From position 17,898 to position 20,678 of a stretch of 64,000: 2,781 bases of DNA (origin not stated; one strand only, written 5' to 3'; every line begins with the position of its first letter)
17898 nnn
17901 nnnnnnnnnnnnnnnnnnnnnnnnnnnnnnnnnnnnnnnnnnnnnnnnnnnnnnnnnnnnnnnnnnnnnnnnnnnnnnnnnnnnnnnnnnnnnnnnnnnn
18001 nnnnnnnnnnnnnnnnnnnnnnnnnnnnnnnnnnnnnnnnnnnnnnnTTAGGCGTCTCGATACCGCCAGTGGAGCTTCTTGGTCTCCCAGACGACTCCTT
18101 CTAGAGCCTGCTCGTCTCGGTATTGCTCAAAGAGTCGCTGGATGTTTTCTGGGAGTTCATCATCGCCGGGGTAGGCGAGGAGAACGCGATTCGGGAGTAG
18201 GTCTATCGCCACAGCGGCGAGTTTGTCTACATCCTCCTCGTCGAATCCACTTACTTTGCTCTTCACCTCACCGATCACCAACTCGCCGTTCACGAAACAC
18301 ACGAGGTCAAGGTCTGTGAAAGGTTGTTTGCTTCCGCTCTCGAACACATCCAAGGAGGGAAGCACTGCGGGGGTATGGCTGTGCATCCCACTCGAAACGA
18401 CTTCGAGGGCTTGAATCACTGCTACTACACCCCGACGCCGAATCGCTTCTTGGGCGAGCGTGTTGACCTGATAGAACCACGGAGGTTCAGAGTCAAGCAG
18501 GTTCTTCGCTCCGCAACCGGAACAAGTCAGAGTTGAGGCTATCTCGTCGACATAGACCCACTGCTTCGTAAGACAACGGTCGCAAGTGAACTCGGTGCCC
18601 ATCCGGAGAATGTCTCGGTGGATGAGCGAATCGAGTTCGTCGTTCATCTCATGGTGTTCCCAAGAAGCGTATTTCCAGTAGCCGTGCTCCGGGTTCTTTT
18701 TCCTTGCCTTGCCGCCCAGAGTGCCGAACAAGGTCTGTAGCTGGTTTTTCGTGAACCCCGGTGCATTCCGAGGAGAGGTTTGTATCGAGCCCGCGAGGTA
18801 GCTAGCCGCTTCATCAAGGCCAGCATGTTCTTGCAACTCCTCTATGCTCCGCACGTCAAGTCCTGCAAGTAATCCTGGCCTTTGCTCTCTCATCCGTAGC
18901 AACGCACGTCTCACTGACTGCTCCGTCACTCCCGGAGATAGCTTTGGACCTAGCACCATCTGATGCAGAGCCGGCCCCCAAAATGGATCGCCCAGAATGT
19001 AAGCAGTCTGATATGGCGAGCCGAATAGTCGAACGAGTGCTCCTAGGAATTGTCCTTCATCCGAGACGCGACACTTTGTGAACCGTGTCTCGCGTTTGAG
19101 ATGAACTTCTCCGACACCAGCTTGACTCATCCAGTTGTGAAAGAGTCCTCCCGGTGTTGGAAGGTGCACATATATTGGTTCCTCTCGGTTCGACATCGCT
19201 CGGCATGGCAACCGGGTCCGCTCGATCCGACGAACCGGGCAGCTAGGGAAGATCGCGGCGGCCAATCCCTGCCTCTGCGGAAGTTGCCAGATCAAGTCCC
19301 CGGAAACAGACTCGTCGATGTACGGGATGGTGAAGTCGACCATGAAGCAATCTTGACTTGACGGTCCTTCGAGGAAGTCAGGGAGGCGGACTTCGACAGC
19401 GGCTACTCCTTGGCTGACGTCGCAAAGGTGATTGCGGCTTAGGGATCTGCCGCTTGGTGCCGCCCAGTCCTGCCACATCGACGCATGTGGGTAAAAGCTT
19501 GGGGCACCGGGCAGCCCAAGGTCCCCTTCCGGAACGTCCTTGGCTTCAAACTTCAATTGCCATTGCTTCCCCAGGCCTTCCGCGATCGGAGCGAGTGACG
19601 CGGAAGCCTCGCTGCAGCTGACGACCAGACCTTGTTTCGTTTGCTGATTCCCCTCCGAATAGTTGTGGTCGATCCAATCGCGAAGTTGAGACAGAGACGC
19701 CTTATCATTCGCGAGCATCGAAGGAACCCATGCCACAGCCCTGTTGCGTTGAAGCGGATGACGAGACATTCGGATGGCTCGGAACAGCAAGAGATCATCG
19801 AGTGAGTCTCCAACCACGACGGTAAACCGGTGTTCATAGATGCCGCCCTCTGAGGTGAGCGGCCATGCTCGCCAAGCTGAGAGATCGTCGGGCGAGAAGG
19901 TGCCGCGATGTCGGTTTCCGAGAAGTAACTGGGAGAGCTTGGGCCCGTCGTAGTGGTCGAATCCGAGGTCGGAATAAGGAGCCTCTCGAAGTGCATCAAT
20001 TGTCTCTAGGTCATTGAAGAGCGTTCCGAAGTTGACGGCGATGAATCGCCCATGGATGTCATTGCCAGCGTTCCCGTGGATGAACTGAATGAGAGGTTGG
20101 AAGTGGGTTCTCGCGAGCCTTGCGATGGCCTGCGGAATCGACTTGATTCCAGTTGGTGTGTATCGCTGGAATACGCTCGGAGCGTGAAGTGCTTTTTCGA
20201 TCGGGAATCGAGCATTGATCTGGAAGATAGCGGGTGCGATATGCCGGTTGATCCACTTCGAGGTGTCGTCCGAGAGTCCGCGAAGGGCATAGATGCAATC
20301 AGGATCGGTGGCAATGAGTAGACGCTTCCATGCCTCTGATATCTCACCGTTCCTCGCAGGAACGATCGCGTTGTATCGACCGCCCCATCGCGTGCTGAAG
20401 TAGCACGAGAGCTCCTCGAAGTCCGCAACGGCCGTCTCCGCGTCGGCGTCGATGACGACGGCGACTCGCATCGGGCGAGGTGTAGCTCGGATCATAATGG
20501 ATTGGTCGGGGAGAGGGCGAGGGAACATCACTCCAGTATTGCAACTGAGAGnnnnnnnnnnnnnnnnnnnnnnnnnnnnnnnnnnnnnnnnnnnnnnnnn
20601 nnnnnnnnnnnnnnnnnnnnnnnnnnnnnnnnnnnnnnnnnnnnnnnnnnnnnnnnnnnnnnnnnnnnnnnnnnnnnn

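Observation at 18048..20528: Orphan 826-aa island protein with zinc ribbon plus PD-(D/E)xK-like C-terminus: candidate undescribed nuclease/defence module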

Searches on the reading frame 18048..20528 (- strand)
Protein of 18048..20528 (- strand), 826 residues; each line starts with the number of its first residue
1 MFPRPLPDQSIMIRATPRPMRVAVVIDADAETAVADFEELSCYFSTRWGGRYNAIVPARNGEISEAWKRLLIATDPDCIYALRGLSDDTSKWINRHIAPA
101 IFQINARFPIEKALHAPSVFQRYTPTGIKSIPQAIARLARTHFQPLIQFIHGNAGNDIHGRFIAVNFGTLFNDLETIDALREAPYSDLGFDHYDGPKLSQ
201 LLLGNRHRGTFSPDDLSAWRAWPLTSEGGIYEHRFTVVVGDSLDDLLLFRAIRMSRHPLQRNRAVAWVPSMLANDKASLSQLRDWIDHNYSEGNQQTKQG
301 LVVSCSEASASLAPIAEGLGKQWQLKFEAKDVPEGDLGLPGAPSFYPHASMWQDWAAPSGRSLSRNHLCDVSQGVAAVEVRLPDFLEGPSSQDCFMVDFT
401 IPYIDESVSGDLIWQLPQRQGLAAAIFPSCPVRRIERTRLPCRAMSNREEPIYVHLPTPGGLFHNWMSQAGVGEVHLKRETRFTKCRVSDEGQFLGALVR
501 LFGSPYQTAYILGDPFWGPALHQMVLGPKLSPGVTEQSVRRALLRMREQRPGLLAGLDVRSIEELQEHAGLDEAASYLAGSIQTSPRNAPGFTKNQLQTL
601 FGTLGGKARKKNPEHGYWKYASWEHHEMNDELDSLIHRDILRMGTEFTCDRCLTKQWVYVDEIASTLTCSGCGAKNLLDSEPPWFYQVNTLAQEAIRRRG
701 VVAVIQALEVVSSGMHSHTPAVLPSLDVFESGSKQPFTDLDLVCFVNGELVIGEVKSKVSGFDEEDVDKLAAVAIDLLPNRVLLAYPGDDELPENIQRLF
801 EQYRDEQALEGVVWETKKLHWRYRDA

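Call 5: search_protein_families(library=pfam, proteins=[window:18048-20528:-], max_evalue=0.01)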
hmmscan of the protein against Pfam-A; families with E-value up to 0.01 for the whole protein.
window:18048-20528:- (826 aa): 0 families

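Call 6: search_protein_families(library=padloc, proteins=[window:18048-20528:-], max_evalue=0.1)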
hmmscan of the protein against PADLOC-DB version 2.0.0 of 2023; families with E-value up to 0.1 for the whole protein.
window:18048-20528:- (826 aa): 0 families

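Call 8: search_protein_families(library=ncbifam, proteins=[window:18048-20528:-], max_evalue=0.01)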
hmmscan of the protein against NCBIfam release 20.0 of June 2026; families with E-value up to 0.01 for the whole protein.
window:18048-20528:- (826 aa): 0 families

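Call 9: search_protein_families(library=phrogs, proteins=[window:18048-20528:-], max_evalue=0.01)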
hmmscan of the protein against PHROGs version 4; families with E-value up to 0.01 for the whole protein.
window:18048-20528:- (826 aa): 1 family
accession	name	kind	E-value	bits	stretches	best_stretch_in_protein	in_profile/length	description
phrog_12574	-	unknown function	0.01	17.1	0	637-680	27-70/75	-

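Call 10: find_homologous_proteins(query=window:18048-20528:-, max_evalue=0.001)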
Query window:18048-20528:- (826 aa): 5 proteins with E <= 0.001 among 8000 candidates.
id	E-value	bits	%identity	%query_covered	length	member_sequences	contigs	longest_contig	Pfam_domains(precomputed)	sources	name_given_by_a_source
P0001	0.0e+0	1895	100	98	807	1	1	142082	-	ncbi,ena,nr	ncbi:MAG: hypothetical protein KDA20_00205 [Phycisphaerales bacterium]|nr:hypothetical protein [Phyc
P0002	1.8e-199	683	43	99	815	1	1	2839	-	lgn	-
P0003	3.4e-190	652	42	99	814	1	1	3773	-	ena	-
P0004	1.1e-186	641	40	99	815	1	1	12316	-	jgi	jgi:hypothetical protein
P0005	3.0e-167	577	40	97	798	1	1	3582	-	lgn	-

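Call 11: search_solved_structures(query=window:18048-20528:-, max_evalue=10)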
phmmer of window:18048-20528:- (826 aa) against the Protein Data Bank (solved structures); distinct sequences matched with E-value up to 10: 0.
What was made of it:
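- Tried and rejected: The PDB sequence search also gave nothing (calls 5, 6, 8, 9, 11).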

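Call 15: find_encoding_contigs(protein=P0004, flank=10000, max_places=4)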
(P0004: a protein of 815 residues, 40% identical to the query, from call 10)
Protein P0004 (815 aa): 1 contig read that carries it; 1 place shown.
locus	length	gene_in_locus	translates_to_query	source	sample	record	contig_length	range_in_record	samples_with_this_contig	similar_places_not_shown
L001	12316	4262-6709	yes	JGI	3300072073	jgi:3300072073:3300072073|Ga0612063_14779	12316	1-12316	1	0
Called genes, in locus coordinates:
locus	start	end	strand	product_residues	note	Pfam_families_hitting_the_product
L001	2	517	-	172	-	?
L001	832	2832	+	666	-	-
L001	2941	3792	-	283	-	-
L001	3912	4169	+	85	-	-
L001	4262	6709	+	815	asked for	-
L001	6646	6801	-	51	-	-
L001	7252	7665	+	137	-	-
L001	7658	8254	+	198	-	-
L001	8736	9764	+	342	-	-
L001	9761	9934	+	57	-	-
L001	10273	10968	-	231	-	-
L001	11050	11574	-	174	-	PF05066:HARE-HTH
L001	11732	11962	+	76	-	-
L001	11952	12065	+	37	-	-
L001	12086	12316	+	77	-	?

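Call 16: find_homologous_proteins(query=A2, max_evalue=0.01)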
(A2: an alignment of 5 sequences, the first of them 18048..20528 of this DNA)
Query A2 (5 sequences) (826 aa, profile of the alignment): 5 proteins with E <= 0.01 among 8000 candidates.
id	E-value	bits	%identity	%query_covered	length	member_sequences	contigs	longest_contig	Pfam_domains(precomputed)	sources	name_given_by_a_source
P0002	0.0e+0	1563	43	99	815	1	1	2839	-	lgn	-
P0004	0.0e+0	1549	40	99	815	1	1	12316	-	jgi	jgi:hypothetical protein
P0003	0.0e+0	1494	42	99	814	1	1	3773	-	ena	-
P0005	0.0e+0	1408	40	97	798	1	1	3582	-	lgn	-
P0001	0.0e+0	1307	100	98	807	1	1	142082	-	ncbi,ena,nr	ncbi:MAG: hypothetical protein KDA20_00205 [Phycisphaerales bacterium]|nr:hypothetical protein [Phyc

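Call 20: find_encoding_contigs(protein=P0001, flank=10000, max_places=3)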
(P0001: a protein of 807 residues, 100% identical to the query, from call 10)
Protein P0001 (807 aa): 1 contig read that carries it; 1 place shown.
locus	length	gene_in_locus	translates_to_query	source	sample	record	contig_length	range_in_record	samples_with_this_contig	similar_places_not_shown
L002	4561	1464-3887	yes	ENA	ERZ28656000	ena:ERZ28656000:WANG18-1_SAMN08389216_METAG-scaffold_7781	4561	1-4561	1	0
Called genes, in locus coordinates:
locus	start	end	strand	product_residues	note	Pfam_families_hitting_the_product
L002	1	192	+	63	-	?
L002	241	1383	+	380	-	-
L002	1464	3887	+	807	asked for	-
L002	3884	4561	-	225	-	?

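Call 22: find_encoding_contigs(protein=P0003, flank=10000, max_places=3)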
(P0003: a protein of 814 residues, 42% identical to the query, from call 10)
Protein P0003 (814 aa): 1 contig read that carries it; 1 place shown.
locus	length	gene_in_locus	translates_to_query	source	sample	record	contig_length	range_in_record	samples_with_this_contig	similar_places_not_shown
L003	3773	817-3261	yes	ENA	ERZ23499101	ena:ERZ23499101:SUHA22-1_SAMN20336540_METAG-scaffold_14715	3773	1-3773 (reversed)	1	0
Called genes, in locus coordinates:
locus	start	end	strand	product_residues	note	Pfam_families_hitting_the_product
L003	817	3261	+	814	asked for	-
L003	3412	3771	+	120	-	?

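Call 23: find_encoding_contigs(protein=P0005, flank=10000, max_places=3)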
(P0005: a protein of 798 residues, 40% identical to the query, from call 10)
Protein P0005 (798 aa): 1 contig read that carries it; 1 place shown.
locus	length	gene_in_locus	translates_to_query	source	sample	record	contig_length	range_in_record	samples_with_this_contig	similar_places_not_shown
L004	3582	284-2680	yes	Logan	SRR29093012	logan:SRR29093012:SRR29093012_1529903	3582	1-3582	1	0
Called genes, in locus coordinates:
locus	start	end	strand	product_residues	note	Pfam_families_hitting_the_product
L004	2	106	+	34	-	?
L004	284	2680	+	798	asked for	-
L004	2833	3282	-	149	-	-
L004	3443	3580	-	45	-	?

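Call 24: find_encoding_contigs(protein=P0002, flank=10000, max_places=3)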
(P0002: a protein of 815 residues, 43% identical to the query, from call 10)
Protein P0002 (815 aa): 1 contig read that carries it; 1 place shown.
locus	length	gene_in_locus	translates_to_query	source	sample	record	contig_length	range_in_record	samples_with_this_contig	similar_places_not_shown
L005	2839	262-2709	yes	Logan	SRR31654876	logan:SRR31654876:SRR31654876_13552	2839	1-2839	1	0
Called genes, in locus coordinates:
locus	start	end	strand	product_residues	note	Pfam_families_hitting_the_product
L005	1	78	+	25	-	?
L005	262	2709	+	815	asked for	-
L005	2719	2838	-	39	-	?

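Call 27: search_protein_families(library=pfam, proteins=[L001:832-2832:+, L001:2941-3792:-, L001:3912-4169:+, L001:7252-7665:+, L001:7658-8254:+, L001:8736-9764:+, L001:10273-10968:-, L001:11050-11574:-, L002:241-1383:+, L004:2833-3282:-], max_evalue=0.05)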
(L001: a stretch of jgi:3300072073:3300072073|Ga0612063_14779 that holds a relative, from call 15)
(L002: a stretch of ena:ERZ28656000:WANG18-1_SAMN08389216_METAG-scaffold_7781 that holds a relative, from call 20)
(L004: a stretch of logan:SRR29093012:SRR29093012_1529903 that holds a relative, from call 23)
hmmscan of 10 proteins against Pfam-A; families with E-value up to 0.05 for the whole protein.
L001:832-2832:+ (666 aa): 1 family
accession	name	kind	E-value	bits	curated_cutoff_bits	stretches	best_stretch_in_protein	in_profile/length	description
PF04434.22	SWIM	-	0.00094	19.1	19.6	1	89-108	14-37/38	SWIM zinc finger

L001:2941-3792:- (283 aa): 0 families

L001:3912-4169:+ (85 aa): 0 families

L001:7252-7665:+ (137 aa): 0 families

L001:7658-8254:+ (198 aa): 1 family
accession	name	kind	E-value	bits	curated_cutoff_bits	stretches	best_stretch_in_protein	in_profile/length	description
PF03965.22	Penicillinase_R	-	0.016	16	22.6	1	141-182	18-59/115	Penicillinase repressor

L001:8736-9764:+ (342 aa): 1 family
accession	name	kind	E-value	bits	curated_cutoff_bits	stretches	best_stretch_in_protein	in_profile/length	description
PF01555.25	N6_N4_Mtase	-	0.046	14.1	26.7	0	241-327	19-109/221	DNA methylase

L001:10273-10968:- (231 aa): 0 families

L001:11050-11574:- (174 aa): 1 family
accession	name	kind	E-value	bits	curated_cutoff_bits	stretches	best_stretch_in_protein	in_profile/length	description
PF05066.19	HARE-HTH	-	8.8e-15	55.3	25.9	1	104-171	5-69/71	HB1, ASXL, restriction endonuclease HTH domain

L002:241-1383:+ (380 aa): 0 families

L004:2833-3282:- (149 aa): 0 families

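Call 28: search_protein_representatives(alignment_id=A2)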
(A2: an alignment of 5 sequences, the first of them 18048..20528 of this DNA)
Query: 5 sequences, 815 profile positions. Proteins with E-value up to 0.001 (for the whole library): 2106; up to 1e-10: 908; up to 1e-30: 283. The best 150 are listed.
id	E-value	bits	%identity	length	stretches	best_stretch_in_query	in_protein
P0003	0.0e+00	1493.6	-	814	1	1-815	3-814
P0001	0.0e+00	1307.3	-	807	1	20-815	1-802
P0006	7.8e-124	431.1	-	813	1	5-815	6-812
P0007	7.4e-117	408.0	-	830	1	10-808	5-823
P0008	1.3e-109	384.0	-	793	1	12-815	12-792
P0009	1.9e-109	383.5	-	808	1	5-815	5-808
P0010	7.0e-107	375.0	-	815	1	10-796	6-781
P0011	7.3e-105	368.4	-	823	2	7-761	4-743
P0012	8.6e-105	368.1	-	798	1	10-815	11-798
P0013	3.8e-102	359.4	-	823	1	7-806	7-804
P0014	9.9e-101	354.7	-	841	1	11-804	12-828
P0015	7.2e-100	351.8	-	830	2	419-799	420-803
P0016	8.0e-100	351.7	-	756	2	10-538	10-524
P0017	8.2e-100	351.6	-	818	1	10-815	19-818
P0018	2.2e-96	340.3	-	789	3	16-534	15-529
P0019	2.2e-96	340.3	-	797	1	9-809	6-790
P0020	1.8e-95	337.3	-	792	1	9-815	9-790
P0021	9.7e-95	334.9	-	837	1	14-810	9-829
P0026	8.6e-90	318.5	-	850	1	16-802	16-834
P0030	1.2e-88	314.7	-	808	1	9-800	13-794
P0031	2.2e-87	310.5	-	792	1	10-801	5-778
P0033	2.0e-85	304.1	-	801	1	11-815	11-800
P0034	1.6e-82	294.4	-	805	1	10-807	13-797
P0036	1.2e-81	291.6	-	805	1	13-805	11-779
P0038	5.7e-79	282.7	-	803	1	9-815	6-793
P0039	1.2e-78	281.6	-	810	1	12-806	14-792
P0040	3.8e-77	276.7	-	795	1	13-813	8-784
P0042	2.6e-75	270.6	-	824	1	10-801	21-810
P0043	1.7e-74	267.9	-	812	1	12-804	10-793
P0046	1.4e-73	264.9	-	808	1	13-801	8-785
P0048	1.5e-72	261.5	-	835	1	17-806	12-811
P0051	1.8e-69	251.3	-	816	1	14-808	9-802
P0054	8.6e-68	245.7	-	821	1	4-806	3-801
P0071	3.9e-62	227.0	-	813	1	13-806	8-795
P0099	3.5e-57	210.6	-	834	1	8-806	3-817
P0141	8.0e-52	192.9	-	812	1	13-815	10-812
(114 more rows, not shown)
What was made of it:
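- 18048..20528 (-): Gene for the 826-aa protein (stop codon 18048-18050); a member of an unnamed ~800-aa family. The family has 2106 representatives (call 28).
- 2106 representatives, most of the best 150 listed being 700-870 aa (call 28).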

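Call 30: predict_structure(alignment_id=A2)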
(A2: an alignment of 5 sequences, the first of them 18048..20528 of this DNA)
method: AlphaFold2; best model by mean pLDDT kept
length: 826 residues; sequences in the alignment: 5
mean_pLDDT: 39.2   pTM: 0.26
mean pLDDT of the five models: 39.2, 39.2, 39.1, 37.5, 34.8
residues with pLDDT >= 90: 9; 70-90: 51; 50-70: 155; < 50: 611
segments of 3 or more residues with pLDDT < 50: 1-22, 31-54, 69-71, 73-78, 94-96, 98-233, 241-244, 254-263, 289-297, 333-516, 524-532, 545-570, 585-609, 611-740, 821-826
pLDDT, mean of each block of 10 residues (from residue 1): 23 25 54 45 35 52 56 49 56 48 30 23 22 25 21 27 25 20 22 27 25 26 28 54 48 41 52 56 55 45 64 70 57 40 24 22 21 22 27 22 24 22 22 23 26 26 24 20 23 39 38 48 47 53 47 33 41 58 46 42 47 41 28 24 31 35 31 29 27 29 30 29 27 32 49 72 78 65 77 88 85 78 34
secondary structure, 60 per line:
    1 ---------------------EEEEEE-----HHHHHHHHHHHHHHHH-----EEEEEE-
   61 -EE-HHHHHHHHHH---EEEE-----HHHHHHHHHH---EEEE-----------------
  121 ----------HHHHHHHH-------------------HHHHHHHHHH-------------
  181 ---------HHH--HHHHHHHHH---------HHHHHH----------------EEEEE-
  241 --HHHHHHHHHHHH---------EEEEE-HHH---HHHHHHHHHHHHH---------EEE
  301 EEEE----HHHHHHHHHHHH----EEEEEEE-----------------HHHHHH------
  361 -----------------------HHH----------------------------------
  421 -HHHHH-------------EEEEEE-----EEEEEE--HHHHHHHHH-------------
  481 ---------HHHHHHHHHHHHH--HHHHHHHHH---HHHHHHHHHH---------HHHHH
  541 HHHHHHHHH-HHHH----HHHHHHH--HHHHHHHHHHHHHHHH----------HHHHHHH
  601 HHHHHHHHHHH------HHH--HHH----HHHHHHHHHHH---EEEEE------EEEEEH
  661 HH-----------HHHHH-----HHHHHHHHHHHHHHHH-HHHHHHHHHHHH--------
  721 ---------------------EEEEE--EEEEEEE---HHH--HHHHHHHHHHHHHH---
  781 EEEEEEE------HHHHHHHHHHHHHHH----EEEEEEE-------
elements in order (helices of 4 or more, strands of 3 or more residues): E22-27 H33-48 E54-59 H65-74 E78-81 H87-96 E100-103 H131-138 H158-167 H195-203 H213-218 E235-239 H243-254 E264-268 H276-288 E298-304 H309-320 E325-331 H349-354 H422-426 E440-445 E451-456 H459-467 H490-502 H505-513 H517-526 H536-549 H551-554 H559-565 H568-583 H594-611 H630-640 E644-648 E655-659 H674-678 H684-699 H701-712 E742-746 E749-755 H764-777 E781-787 H794-808 E813-819
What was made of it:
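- Tried and rejected: The first AF2 run with 5 sequences gave a useless model (pLDDT 39, call 30).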

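Call 34: search_protein_families(library=pfam, alignment_id=A4, max_evalue=0.01)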
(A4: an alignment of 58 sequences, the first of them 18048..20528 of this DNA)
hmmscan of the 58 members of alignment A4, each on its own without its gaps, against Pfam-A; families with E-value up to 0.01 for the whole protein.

A. member 1, window:18048-20528:- (826 aa): 0 families

B. families by the number of members that match (of 58 scanned): 5 families
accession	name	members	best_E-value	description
PF12760.12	Zn_ribbon_IS1595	3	0.0067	Transposase zinc-ribbon domain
PF08271.17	Zn_Ribbon_TF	2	0.00019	TFIIB zinc-binding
PF08378.17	NERD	1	4.8e-05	Nuclease-related domain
PF13717.11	Zn_ribbon_4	1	0.002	zinc-ribbon domain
PF13963.11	Transpos_assoc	1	0.0027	Transposase-associated domain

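Call 35: search_protein_families(library=padloc, alignment_id=A4, max_evalue=0.01)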
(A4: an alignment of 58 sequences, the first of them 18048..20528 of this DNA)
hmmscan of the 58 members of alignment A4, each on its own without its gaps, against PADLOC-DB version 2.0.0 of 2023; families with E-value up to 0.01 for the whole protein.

A. member 1, window:18048-20528:- (826 aa): 0 families

B. families by the number of members that match (of 58 scanned): 4 families
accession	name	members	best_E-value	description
PDLC01037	Csx1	1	0.0021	ARF+Nuclease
PDLC01887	CARF4--CARF_PDDEXK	1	0.0029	-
PDLC01257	Csn2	1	0.0045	CAS-II-A; acquisition_associated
PDLC02384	pAgo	1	0.0063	-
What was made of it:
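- On Shedu (DUF4263 / SduA): The 58 members gave only four single weak matches at E<=0.01, none of them Shedu (call 35).
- Closest known: Can2 / Card1 / VC1899. Different: One of 58 members hit a CARF_PDDEXK model at only 0.003 (call 35).
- Closest known: Shedu. Different: No PADLOC model of any kind matched the window protein (call 6), and the 58 members gave only four single weak matches, none of them Shedu (call 35).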
